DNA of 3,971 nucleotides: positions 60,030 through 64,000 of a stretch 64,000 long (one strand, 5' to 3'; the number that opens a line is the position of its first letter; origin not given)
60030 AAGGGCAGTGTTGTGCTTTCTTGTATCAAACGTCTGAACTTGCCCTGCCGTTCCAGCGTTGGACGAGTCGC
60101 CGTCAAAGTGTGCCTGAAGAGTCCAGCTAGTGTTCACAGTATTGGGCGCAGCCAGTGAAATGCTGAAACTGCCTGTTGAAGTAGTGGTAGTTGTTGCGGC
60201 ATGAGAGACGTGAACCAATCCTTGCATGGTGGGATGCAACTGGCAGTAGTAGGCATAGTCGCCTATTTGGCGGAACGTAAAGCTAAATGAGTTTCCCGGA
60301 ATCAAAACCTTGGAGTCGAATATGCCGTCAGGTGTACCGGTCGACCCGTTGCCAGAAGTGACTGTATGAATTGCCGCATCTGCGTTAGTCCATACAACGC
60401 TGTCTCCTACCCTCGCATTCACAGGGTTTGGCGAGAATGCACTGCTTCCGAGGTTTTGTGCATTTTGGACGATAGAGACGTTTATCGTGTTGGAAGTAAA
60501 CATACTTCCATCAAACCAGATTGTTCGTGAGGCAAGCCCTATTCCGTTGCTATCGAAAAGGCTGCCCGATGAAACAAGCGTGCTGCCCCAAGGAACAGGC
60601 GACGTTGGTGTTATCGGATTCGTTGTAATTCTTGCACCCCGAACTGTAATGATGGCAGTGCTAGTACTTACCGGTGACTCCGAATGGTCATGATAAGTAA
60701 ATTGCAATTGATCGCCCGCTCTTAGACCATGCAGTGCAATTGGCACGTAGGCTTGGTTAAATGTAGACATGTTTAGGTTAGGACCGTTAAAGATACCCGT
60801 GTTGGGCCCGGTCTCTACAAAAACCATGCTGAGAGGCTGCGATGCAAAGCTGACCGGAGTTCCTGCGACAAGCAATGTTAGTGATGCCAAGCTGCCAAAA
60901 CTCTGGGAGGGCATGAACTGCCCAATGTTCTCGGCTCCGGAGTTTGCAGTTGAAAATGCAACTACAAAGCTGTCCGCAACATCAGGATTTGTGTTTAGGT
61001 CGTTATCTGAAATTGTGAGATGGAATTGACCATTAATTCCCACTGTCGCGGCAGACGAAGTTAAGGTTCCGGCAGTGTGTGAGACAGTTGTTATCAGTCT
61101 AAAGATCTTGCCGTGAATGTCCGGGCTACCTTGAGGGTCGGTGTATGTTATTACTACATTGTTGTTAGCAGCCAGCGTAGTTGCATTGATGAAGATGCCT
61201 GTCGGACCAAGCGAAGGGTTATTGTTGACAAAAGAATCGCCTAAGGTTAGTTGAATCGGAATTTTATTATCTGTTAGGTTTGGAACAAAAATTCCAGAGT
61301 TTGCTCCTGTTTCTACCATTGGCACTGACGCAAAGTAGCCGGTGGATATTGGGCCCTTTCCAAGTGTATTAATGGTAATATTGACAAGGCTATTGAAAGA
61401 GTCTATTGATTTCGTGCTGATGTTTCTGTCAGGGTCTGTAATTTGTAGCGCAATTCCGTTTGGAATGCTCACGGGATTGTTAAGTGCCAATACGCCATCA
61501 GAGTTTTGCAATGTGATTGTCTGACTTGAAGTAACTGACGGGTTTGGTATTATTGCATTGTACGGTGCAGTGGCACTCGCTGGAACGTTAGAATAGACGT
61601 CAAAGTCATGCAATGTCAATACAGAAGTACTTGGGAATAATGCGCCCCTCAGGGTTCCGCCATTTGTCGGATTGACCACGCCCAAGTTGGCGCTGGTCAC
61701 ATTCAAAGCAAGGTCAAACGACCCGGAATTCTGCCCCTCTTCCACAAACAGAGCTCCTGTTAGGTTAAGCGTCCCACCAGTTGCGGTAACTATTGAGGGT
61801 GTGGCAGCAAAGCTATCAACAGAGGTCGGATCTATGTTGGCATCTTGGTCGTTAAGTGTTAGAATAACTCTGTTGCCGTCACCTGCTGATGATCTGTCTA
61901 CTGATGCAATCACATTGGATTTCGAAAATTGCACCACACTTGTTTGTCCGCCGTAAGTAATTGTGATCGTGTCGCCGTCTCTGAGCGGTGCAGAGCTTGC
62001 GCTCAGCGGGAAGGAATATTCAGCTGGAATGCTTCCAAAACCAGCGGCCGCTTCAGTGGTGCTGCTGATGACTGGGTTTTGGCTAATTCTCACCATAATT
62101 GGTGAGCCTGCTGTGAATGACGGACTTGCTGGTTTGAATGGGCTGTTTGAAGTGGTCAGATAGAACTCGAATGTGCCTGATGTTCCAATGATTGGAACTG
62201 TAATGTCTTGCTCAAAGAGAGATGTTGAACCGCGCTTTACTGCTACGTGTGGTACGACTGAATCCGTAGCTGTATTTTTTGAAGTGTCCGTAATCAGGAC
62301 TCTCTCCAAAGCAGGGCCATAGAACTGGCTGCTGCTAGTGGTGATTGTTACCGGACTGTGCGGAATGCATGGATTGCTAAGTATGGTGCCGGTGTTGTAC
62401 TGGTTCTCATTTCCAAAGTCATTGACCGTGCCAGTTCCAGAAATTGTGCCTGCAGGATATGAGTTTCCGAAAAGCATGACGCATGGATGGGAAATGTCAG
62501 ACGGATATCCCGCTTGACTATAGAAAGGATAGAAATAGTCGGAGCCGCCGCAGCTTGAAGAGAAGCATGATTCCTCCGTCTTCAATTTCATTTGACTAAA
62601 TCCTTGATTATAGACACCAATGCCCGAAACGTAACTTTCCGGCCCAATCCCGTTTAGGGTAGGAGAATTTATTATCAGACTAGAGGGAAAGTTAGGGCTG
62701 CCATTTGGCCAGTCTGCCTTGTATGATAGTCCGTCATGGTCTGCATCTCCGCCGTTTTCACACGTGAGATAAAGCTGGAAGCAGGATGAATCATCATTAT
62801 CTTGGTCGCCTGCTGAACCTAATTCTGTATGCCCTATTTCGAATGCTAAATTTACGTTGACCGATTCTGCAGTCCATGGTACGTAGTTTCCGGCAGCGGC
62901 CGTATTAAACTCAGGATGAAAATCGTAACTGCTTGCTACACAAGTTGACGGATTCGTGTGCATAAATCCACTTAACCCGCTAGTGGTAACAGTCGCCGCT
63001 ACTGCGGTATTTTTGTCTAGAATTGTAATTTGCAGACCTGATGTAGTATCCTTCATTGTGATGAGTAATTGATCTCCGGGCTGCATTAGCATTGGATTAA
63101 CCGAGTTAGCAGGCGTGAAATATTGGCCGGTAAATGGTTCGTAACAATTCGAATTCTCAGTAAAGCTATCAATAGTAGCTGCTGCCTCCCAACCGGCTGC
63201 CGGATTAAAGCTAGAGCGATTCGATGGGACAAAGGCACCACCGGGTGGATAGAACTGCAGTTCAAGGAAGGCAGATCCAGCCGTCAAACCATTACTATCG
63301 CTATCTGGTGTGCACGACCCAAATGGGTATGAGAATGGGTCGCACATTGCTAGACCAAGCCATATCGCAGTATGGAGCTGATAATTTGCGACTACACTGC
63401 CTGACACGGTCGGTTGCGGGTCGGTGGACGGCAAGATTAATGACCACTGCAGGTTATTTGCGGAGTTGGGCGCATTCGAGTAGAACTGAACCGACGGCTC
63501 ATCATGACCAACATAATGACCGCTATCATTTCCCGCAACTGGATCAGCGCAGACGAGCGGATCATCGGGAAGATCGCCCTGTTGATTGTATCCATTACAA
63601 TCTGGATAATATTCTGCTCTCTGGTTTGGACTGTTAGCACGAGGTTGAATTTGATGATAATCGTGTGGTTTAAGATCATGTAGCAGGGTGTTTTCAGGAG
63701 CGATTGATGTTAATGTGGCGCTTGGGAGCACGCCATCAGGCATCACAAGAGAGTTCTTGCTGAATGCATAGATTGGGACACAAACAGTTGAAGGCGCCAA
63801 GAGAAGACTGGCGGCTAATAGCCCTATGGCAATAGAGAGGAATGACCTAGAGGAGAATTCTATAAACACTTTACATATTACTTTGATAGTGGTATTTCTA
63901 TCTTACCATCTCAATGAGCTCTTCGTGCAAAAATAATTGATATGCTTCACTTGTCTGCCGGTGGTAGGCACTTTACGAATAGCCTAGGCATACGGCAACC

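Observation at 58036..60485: Amicyanin-like cupredoxin nested inside an Ig-like module of two tandem surface proteins: copper ligands intact in one copy, lost in the other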

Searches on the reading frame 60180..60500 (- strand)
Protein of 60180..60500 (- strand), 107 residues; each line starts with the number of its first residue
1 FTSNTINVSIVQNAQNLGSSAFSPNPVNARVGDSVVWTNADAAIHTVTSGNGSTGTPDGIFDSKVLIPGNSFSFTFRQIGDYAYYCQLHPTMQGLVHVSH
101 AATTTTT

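Call 7: search_solved_structures(query=window:60180-60500:-, max_evalue=1, show_alignments=3)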
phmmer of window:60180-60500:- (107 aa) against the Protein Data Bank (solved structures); distinct sequences matched with E-value up to 1: 53.
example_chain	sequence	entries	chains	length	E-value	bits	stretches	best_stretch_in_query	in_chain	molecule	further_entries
9cck_A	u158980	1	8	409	1.8e-14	57.3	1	7-98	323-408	Copper-containing nitrite reductase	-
5fc9_A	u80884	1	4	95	4.4e-11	46.5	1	16-99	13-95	Blue (Type 1) copper domain protein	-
1bxu_A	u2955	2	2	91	4.9e-09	39.9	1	9-90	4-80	PLASTOCYANIN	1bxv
2qdv_A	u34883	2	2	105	2.6e-08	37.6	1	23-98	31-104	Amicyanin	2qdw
1id2_A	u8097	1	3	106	4.1e-08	36.9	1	26-98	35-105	AMICYANIN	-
1sfd_A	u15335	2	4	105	5e-08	36.7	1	23-98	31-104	Amicyanin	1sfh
1sf3_A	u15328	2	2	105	6.9e-08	36.2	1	23-98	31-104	Amicyanin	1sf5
3c75_A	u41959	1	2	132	7e-08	36.2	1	26-98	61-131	Amicyanin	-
1mda_A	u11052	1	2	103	1.3e-07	35.3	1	23-98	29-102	AMICYANIN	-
1aac_A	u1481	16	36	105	1.3e-07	35.3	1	23-98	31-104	AMICYANIN | PROTEIN (AMICYANIN)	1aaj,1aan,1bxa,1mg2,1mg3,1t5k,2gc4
2gb2_A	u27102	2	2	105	1.8e-07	34.8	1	23-98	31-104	Amicyanin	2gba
1pcs_A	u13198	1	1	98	2.8e-07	34.3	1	12-90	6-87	PLASTOCYANIN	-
3ie9_A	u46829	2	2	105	3.5e-07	33.9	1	23-98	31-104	Amicyanin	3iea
1m9w_A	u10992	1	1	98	4.2e-07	33.7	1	12-90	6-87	plastocyanin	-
1j5c_A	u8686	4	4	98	4.2e-07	33.7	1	12-90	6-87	PLASTOCYANIN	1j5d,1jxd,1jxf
9cck_C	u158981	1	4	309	0.86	13.4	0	35-93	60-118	Copper-containing nitrite reductase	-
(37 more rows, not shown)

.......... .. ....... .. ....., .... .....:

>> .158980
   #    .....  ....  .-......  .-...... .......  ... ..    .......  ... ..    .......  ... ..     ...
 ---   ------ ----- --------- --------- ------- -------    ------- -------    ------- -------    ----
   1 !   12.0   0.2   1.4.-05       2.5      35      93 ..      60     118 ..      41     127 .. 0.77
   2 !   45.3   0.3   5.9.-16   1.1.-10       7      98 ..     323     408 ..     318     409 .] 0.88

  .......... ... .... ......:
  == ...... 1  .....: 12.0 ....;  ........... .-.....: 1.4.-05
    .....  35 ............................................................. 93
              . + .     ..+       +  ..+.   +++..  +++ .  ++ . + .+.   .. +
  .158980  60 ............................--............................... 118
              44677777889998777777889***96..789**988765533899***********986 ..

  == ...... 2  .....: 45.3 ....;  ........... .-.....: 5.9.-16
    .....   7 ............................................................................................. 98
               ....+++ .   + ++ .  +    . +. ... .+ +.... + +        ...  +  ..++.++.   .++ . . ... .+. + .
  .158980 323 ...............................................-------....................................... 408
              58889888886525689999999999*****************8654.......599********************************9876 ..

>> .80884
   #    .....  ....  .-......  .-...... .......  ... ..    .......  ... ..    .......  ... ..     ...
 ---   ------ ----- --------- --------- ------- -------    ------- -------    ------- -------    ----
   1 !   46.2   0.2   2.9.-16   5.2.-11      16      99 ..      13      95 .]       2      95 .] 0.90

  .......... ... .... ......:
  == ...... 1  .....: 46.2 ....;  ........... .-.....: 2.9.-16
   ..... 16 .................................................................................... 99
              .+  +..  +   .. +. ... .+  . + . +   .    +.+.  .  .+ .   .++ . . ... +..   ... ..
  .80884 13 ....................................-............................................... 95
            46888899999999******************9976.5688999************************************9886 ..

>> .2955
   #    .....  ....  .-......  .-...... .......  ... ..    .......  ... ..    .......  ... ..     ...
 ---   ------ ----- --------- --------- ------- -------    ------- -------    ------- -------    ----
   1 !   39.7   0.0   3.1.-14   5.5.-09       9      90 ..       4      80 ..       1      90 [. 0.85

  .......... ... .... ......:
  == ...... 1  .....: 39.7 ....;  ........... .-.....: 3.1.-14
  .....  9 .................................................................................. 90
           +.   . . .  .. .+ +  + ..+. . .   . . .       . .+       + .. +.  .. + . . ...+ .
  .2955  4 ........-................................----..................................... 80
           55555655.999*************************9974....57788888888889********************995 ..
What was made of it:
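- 60201..60503 (-): B inserted cupredoxin (residues 1123-1223) with type-1 ligands His1168 (60366-60368), Cys1209 (60243-60245), His1212 (60234-60236) and Met1215 (60225-60227). PDB sequence matches to 9cck at 1.8e-14 and 5fc9 at 4e-11 (call 7).
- PDB alignments with the ligands in register (call 7).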

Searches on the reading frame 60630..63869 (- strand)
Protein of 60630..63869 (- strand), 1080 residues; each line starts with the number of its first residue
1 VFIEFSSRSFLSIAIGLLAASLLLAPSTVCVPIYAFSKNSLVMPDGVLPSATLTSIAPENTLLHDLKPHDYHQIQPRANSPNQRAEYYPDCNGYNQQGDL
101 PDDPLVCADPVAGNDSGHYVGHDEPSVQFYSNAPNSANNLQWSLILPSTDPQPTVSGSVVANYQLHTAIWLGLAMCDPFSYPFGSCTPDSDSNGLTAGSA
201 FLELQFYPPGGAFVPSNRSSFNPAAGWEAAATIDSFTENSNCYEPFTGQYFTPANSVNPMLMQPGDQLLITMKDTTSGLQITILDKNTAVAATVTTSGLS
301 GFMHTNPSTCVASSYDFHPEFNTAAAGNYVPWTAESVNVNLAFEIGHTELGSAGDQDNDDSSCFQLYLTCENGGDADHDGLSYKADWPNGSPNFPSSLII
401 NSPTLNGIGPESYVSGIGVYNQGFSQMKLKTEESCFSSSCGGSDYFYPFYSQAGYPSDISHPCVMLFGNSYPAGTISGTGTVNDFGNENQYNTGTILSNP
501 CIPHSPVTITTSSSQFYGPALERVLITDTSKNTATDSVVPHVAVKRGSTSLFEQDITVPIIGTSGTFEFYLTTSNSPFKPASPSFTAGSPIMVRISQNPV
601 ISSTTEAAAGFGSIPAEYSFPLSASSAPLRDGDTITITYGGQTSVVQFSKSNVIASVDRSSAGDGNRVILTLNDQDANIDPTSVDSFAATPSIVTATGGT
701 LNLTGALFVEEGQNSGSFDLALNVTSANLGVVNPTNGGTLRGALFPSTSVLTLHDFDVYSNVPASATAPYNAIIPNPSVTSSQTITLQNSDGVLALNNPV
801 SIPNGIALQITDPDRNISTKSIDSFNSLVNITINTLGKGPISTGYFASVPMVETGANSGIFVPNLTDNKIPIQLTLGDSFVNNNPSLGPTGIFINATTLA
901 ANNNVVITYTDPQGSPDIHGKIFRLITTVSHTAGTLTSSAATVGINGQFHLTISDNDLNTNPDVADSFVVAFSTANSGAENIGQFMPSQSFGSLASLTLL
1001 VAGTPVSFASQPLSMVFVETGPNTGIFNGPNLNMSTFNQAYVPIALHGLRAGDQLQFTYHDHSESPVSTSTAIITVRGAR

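Call 50: search_solved_structures(query=window:60630-63869:-, max_evalue=1)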
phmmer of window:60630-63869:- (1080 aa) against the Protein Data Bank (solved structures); distinct sequences matched with E-value up to 1: 0.
